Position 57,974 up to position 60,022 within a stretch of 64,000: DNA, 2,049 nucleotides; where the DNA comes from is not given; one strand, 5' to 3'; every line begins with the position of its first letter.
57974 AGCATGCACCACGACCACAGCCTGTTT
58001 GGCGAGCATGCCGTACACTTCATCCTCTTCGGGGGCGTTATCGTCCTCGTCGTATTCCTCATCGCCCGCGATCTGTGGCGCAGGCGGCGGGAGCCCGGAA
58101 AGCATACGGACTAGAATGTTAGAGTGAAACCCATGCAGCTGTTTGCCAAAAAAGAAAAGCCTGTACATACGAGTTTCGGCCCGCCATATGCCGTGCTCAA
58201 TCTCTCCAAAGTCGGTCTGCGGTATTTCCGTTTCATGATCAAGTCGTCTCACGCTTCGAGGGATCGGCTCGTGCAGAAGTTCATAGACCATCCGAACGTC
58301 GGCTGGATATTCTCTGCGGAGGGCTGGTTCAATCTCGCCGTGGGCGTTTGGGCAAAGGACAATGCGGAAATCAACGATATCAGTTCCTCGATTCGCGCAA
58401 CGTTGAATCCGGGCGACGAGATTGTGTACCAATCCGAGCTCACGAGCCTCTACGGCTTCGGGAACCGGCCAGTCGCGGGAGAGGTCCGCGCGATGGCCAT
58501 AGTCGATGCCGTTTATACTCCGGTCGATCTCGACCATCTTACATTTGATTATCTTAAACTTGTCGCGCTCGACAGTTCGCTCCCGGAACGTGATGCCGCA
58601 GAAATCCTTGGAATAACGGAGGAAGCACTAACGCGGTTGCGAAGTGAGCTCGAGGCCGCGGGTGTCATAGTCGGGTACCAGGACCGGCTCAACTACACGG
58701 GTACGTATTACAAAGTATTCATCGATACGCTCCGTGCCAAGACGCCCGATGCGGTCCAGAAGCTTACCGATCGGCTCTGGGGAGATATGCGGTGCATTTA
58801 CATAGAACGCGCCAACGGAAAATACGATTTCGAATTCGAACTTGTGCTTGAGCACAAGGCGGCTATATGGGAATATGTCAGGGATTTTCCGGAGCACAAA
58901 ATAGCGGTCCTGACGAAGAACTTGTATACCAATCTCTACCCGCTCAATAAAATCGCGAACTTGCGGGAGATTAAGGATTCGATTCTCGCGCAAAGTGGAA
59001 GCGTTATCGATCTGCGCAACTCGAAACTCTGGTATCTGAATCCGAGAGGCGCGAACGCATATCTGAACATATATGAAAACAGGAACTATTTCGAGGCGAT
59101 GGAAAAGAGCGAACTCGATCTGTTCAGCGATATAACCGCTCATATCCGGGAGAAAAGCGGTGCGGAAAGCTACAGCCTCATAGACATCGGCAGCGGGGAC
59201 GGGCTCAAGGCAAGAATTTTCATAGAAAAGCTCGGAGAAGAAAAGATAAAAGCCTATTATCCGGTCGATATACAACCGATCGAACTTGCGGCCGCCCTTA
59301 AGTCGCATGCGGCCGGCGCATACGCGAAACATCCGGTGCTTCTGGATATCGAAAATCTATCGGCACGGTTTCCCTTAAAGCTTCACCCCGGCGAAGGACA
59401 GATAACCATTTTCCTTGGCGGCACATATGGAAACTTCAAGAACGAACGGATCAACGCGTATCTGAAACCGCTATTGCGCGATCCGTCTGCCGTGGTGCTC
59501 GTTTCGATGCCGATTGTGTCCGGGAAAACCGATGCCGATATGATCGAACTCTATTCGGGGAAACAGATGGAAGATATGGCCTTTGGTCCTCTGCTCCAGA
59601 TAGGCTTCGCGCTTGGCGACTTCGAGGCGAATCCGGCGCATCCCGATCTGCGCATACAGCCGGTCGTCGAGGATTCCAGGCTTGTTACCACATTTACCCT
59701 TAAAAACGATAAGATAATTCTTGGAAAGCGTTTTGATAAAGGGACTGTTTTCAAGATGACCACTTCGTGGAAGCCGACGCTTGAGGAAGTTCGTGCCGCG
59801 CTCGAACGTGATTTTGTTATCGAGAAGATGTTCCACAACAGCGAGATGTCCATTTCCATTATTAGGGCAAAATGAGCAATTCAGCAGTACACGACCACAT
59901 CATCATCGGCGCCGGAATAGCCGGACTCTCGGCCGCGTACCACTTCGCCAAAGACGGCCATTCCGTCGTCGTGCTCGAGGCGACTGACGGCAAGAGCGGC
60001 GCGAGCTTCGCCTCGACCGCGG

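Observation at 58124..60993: Lrp/AsnC RAM-domain regulator fused to an EgtD-like amino-acid N-methyltransferase, coupled to a DAO-family oxidase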

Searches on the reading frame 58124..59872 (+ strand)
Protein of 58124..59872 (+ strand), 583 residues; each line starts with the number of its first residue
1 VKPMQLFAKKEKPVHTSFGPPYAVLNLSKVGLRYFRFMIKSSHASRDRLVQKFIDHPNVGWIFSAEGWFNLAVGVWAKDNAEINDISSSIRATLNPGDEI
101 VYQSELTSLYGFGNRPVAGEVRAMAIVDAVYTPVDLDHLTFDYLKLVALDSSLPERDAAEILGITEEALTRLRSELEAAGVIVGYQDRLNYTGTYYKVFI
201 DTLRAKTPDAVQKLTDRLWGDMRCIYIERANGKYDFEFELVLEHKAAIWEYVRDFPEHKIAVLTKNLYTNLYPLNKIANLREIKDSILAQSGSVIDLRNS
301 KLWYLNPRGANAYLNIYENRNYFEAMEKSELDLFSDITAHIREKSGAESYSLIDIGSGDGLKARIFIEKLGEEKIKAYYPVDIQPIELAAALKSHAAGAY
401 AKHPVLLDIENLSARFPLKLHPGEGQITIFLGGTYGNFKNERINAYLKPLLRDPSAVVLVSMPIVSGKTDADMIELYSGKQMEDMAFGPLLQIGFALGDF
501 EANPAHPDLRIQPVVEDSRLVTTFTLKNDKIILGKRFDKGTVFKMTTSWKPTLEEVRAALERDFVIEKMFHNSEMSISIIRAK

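Call 3: search_protein_families(library=pfam, proteins=[window:58124-59872:+], max_evalue=0.1)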
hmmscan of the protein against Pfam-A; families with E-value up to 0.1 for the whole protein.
window:58124-59872:+ (583 aa): 2 families
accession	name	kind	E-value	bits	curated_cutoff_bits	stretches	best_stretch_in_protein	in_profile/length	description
PF10017.15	Methyltransf_33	-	6.3e-16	58.7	23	1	303-463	20-178/304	Histidine-specific methyltransferase, SAM-dependent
PF13545.12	HTH_Crp_2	-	0.0063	16.9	27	1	151-183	21-53/70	Crp-like helix-turn-helix domain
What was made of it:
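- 59024..59872 (+): EgtD-fold (Methyltransf_33) SAM-dependent methyltransferase domain (residues 301-583). PF10017 E 6e-16 (call 3).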

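Call 4: search_protein_families(library=ncbifam, proteins=[window:58124-59872:+], max_evalue=0.1)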
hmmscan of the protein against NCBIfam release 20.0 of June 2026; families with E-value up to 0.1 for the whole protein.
window:58124-59872:+ (583 aa): 5 families
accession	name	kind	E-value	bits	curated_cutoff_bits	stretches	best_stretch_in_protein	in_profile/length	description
TIGR03438.1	egtD_ergothio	equivalog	1.7e-11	43.9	290.9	1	303-449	21-162/301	L-histidine N(alpha)-methyltransferase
TIGR03439.1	methyl_EasF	subfamily_domain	3.7e-05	22.8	205.55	1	304-455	36-190/321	EasF family methyltransferase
NF040820.1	trans_reg_LrpA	equivalog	0.0026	17.7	250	0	144-200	10-66/141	HTH-type transcriptional regulator LrpA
NF041396.1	TranRegLrp_Halo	equivalog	0.0038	17.1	190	1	156-235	23-102/149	HTH-type transcriptional regulator Lrp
NF008300.0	PRK11088.1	equivalog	0.099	12.1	303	0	333-394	70-131/272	23S rRNA (guanine(745)-N(1))-methyltransferase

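Call 5: find_homologous_proteins(query=window:58124-59872:+, max_evalue=0.001)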
Query window:58124-59872:+ (583 aa): 122 proteins with E <= 0.001 among 8000 candidates; the best 120 are listed.
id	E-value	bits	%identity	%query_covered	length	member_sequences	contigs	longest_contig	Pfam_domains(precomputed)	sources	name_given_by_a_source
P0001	0.0e+0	1310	100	99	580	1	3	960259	PF10017.16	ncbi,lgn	ncbi:MAG: L-histidine N(alpha)-methyltransferase [bacterium]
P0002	0.0e+0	1025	76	99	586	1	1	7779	PF10017.16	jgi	jgi:DNA-binding Lrp family transcriptional regulator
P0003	1.3e-267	907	69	98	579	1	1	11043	PF10017.16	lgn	-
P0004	5.2e-264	895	68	97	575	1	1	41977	PF10017.16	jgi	jgi:DNA-binding Lrp family transcriptional regulator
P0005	2.4e-263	893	67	99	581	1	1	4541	PF10017.16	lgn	-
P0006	1.7e-259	880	67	99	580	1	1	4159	PF10017.16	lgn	-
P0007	3.8e-256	869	66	98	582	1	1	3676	PF10017.16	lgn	-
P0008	4.0e-253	859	65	100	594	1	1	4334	PF10017.16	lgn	-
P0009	2.6e-252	857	64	99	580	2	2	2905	PF10017.16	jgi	-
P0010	2.0e-251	854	65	98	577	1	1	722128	PF10017.16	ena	-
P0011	7.6e-250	848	64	99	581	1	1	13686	PF10017.16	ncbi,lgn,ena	-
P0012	2.0e-239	814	62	99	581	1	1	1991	PF10017.16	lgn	-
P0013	5.1e-235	800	61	99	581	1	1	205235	PF10017.16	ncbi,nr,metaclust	ncbi:MAG: hypothetical protein AB203_02360 [Parcubacteria bacterium C7867-008]|nr:MAG: hypothetical 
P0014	3.5e-234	797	61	99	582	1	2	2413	PF10017.16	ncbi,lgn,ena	-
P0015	7.6e-234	796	59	99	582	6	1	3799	PF10017.16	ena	-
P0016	3.6e-233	793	60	99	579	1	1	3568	PF10017.16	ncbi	-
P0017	4.3e-229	780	58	99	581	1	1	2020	PF10017.16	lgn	-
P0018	2.1e-228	778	61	97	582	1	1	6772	PF10017.16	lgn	-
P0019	4.4e-228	777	58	99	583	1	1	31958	PF10017.16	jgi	jgi:DNA-binding Lrp family transcriptional regulator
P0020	9.1e-228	776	56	99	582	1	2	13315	PF10017.16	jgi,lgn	-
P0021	1.3e-227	775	57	100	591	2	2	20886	PF10017.16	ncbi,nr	ncbi:MAG TPA: L-histidine N(alpha)-methyltransferase [Candidatus Paceibacterota bacterium]|nr:L-hist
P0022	1.3e-227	775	59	98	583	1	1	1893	PF10017.16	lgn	-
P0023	1.4e-226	772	60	97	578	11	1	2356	PF10017.16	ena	-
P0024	1.6e-226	772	57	99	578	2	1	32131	PF10017.16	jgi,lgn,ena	-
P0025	2.4e-226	771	57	99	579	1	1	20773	PF10017.16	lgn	-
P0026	1.2e-225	769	58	97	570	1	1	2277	PF10017.16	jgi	jgi:DNA-binding Lrp family transcriptional regulator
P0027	5.5e-224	763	56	99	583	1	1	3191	PF10017.16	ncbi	-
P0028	5.7e-224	763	58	97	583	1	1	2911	PF10017.16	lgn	-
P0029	5.3e-223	760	57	99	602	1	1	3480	PF10017.16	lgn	-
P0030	5.7e-223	760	58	99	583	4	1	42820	PF10017.16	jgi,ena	-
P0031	1.2e-222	759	58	98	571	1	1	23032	PF10017.16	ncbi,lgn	-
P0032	1.5e-222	758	57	97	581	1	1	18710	PF10017.16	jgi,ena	-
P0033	2.6e-222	758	57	97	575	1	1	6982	PF10017.16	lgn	-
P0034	3.6e-222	757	58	97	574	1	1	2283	PF10017.16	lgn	-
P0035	1.1e-221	756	57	99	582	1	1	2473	PF10017.16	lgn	-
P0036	2.0e-221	755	57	99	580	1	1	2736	PF10017.16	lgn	-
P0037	3.6e-221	754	57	98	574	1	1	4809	PF10017.16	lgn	-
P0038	1.1e-220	752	59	98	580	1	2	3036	PF10017.16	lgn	-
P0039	1.5e-220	752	58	97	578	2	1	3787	PF10017.16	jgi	-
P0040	5.2e-220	750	59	97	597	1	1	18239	PF10017.16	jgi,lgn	jgi:uncharacterized SAM-dependent methyltransferase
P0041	1.1e-219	749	57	97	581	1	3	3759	PF10017.16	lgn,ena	-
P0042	2.5e-219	748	55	99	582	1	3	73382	PF10017.16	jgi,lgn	-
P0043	5.2e-219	747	59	97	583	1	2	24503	PF10017.16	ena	-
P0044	1.4e-218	745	57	98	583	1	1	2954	PF10017.16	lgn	-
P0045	1.8e-218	745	58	97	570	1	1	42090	PF10017.16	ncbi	-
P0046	7.0e-218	743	56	97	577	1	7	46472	PF10017.16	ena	-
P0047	1.0e-217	742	57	97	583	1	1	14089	PF10017.16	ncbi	-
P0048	3.0e-217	741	59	97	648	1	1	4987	PF13412.13,PF10017.16,PF09339.17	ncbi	-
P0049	3.2e-216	737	57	98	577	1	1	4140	PF10017.16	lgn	-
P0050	3.7e-216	737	57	98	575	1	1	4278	PF10017.16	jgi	jgi:DNA-binding Lrp family transcriptional regulator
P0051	4.3e-216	737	56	97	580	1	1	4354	PF10017.16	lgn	-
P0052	2.2e-215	735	56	99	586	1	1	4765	PF10017.16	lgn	-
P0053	2.2e-215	735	57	99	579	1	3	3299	PF10017.16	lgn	-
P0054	2.3e-215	735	58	97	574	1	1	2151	PF10017.16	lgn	-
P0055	2.8e-215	734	55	99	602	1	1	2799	PF10017.16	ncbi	-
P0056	1.5e-214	732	57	97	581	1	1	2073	PF10017.16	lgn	-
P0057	3.6e-214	731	57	97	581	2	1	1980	PF10017.16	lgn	-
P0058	4.3e-214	730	56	97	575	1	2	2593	PF10017.16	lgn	-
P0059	1.8e-213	728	55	99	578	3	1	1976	PF10017.16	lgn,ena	-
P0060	3.1e-213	728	55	99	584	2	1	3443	PF10017.16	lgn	-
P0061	1.4e-212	725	55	99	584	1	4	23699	PF10017.16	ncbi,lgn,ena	-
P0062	5.3e-212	724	55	99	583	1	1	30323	PF10017.16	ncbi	-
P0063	2.1e-211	722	59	93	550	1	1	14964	PF10017.16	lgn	-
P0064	2.5e-211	721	56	97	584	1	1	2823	PF10017.16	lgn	-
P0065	3.1e-211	721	56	99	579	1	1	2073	PF10017.16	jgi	-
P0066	8.0e-211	720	55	98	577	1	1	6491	PF10017.16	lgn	-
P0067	3.5e-210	718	56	99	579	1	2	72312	PF10017.16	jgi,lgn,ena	-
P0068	8.2e-210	716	55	98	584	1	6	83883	PF10017.16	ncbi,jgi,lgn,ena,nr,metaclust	ncbi:MAG: hypothetical protein UY41_C0033G0009 [Candidatus Moranbacteria bacterium GW2011_GWE1_49_15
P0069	1.0e-208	713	55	97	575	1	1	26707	PF10017.16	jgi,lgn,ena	-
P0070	1.3e-208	712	56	98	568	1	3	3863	PF10017.16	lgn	-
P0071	1.5e-208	712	56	98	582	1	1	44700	PF10017.16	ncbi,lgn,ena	-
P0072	9.1e-208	710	55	98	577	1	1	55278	PF10017.16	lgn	-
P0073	3.4e-207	708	55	98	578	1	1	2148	PF10017.16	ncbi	-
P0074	7.7e-207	706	56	97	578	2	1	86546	PF10017.16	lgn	-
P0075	5.6e-206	704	55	97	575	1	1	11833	PF10017.16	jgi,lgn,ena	-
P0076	3.0e-205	701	55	99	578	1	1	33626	PF10017.16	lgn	-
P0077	2.3e-204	698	56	98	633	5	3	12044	PF13412.13,PF10017.16,PF09339.17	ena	-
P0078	3.0e-203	695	53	99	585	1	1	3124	PF10017.16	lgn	-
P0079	1.4e-201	689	55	96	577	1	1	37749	PF10017.16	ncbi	-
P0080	5.3e-201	687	55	98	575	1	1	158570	PF10017.16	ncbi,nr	ncbi:L-histidine N(alpha)-methyltransferase [Candidatus Kaiserbacteria bacterium]|nr:L-histidine N(a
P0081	7.7e-201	687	58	87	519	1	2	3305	PF10017.16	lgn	-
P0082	8.1e-200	683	53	96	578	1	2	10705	PF10017.16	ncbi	-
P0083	2.2e-199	682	53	98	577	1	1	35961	PF10017.16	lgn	-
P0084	1.5e-198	679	54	97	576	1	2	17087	PF10017.16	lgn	-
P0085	4.5e-198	678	53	97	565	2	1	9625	PF10017.16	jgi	-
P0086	2.1e-197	675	55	97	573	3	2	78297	PF10017.16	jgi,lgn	-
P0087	2.4e-197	675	54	97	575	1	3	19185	PF10017.16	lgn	-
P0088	8.8e-197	673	53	97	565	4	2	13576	PF10017.16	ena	-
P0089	5.2e-194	664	52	97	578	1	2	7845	PF10017.16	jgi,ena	-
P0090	2.4e-193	662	52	98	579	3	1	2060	PF10017.16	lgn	-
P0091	2.4e-193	662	52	97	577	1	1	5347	PF10017.16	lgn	-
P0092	4.1e-193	661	49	97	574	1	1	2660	PF10017.16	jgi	jgi:hypothetical protein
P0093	7.2e-193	660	53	97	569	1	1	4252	PF10017.16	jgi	jgi:uncharacterized SAM-dependent methyltransferase/DNA-binding Lrp family transcriptional regulator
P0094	4.4e-192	658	51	97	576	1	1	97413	PF10017.16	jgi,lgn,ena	-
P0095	7.9e-192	657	50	97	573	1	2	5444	PF10017.16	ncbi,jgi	-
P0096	1.9e-190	652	56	87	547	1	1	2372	PF10017.16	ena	-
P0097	3.3e-190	652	52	97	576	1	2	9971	PF10017.16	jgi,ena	-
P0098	1.0e-185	637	61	82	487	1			PF10017.16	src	-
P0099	1.2e-184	633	50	98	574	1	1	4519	PF10017.16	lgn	-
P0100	1.1e-180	620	59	79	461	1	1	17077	PF10017.16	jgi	-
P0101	6.3e-177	608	48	97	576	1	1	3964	PF10017.16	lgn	-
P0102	1.3e-175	603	49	97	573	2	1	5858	PF10017.16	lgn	-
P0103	2.5e-174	599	59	73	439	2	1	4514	PF10017.16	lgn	-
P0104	3.3e-172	592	49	98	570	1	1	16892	PF10017.16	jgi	jgi:Histidine-specific methyltransferase, SAM-dependent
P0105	1.1e-168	580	48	97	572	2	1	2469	PF10017.16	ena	-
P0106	1.4e-162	560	59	73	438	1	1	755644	PF10017.16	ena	-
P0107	4.6e-160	552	46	98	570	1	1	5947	PF10017.16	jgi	jgi:DNA-binding CsgD family transcriptional regulator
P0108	5.6e-156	539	44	98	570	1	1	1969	PF10017.16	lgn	-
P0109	2.0e-155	537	45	98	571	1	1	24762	PF10017.16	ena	-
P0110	8.7e-143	495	60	62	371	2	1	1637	PF10017.16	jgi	jgi:SAM-dependent methyltransferase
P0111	1.7e-142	494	53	69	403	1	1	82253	PF10017.16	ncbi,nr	ncbi:MAG: Lrp/AsnC family transcriptional regulator, partial [Candidatus Micrarchaeota archaeon]|nr:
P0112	3.6e-131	457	41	97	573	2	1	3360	PF10017.16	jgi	-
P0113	3.9e-128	447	55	63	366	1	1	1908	PF10017.16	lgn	-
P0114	4.0e-128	447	40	95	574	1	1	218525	PF10017.16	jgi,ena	-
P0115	1.6e-122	428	40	96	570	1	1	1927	PF10017.16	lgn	-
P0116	3.6e-120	420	38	96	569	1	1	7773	PF10017.16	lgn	-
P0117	5.2e-118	413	39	96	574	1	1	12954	PF10017.16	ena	-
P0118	4.0e-116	407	38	96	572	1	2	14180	PF10017.16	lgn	-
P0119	7.7e-114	399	37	96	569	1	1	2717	PF10017.16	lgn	-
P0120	8.9e-112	393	37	96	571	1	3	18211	PF10017.16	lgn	-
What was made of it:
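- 58124..59875 (+): Fusion gene (583 aa from GTG 58124; 580 aa if started at ATG 58133): RAM1-HTH-RAM2 module joined to an EgtD-fold methyltransferase. There are 122 homologues, the listed ones spanning 37-100% identity and mostly full length (call 5).
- JGI annotates several members as Lrp-family regulators (call 5).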

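Call 9: search_solved_structures(query=A1, max_evalue=1, show_alignments=3)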
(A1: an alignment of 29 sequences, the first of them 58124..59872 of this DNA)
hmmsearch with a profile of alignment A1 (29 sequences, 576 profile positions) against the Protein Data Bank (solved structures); distinct sequences matched with E-value up to 1: 17.
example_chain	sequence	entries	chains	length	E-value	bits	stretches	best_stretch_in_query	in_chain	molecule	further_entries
8q90_A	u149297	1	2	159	4.3e-06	28.7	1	124-227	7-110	AsnC family transcriptional regulator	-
2dbb_A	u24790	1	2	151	1.7e-05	26.8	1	126-246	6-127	Putative HTH-type transcriptional regulator PH0061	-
1ri7_A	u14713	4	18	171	3.9e-05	25.6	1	123-247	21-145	Putative transcriptional regulator | Putative HTH-type transcriptional regulator PH1519 | Uncharacterized HTH-type transcriptional regulator PH1519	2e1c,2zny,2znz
2cyy_A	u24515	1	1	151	5.7e-05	25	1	125-247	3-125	Putative HTH-type transcriptional regulator PH1519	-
9w4v_A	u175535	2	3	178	0.00065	21.5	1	120-251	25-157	Uncharacterized HTH-type transcriptional regulator PH0140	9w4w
7fby_A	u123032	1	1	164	0.00087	21.1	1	121-251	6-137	Transcriptional regulatory protein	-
5jlu_A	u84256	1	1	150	0.0079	18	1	110-189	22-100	Adhesin competence repressor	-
5jls_A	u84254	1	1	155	0.0097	17.7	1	110-189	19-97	Adhesin competence repressor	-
1i1g_A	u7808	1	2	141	0.011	17.5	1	135-211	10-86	TRANSCRIPTIONAL REGULATOR LRPA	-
3tgn_A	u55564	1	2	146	0.014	17.2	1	108-189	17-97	Adc operon repressor AdcR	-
7scf_A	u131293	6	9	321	0.019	16.7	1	341-441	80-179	Histidine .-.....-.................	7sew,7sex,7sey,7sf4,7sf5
2rbg_A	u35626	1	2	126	0.024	16.3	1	177-251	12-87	Putative uncharacterized protein ST0493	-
8za5_A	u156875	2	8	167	0.047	15.4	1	112-190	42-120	MarR-family transcriptional regulator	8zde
2efo_A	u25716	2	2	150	0.15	13.7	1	128-211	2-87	150aa long hypothetical transcriptional regulator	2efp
2d1h_A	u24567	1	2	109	0.26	12.9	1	134-179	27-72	109aa long hypothetical transcriptional regulator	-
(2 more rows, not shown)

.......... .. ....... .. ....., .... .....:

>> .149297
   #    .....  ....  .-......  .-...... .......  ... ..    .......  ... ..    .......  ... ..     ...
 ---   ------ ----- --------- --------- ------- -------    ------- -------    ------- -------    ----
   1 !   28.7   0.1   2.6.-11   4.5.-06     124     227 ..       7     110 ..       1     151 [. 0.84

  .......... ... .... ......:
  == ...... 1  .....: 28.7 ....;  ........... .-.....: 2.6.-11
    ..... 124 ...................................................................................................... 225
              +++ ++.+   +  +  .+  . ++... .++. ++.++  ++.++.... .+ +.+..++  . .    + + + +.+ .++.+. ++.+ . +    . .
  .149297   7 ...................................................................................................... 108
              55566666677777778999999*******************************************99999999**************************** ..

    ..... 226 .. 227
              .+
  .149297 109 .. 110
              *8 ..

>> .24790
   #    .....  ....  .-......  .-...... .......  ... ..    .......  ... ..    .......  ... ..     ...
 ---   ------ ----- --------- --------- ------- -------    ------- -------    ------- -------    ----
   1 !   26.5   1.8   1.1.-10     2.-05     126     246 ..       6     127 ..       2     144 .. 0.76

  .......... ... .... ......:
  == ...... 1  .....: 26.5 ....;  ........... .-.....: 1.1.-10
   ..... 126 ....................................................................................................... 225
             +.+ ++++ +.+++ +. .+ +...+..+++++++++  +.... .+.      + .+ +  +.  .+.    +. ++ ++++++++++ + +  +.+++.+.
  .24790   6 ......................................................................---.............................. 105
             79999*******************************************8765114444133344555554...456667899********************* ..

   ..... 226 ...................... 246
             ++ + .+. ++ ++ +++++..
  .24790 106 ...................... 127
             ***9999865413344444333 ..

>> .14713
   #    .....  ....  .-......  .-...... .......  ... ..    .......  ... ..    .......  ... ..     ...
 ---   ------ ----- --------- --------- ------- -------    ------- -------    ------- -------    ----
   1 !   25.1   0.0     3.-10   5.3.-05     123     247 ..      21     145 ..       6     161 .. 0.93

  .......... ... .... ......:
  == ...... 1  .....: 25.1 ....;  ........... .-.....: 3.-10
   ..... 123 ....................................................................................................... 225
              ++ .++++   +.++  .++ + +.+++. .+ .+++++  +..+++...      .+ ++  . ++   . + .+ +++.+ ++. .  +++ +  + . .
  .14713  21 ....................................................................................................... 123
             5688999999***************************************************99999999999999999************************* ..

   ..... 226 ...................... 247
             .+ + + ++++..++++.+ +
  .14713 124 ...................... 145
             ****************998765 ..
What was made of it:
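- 58526..58666 (+): Degenerate AsnC-type helix-turn-helix (residues 135-181). The family profile matches AsnC/Lrp PDB chains at E 4e-6 (call 9).
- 58667..58930 (+): RAM2 (residues 182-269), which keeps the G-x-Y-D hairpin motif (NGKYD, residues 231-235). The alignment to PH1519/FL11 places GKYD on GDYD (call 9).
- On Lrp/AsnC transcription regulators: The family profile matches AsnC/Lrp PDB chains 8q90, 2dbb and 1ri7 at E 4e-6 to 4e-5 over HTH+RAM2 (call 9).
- Checked: The family profile hits AsnC/Lrp PDB chains over profile positions 124-247 (E 4e-6 to 6e-5, call 9).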
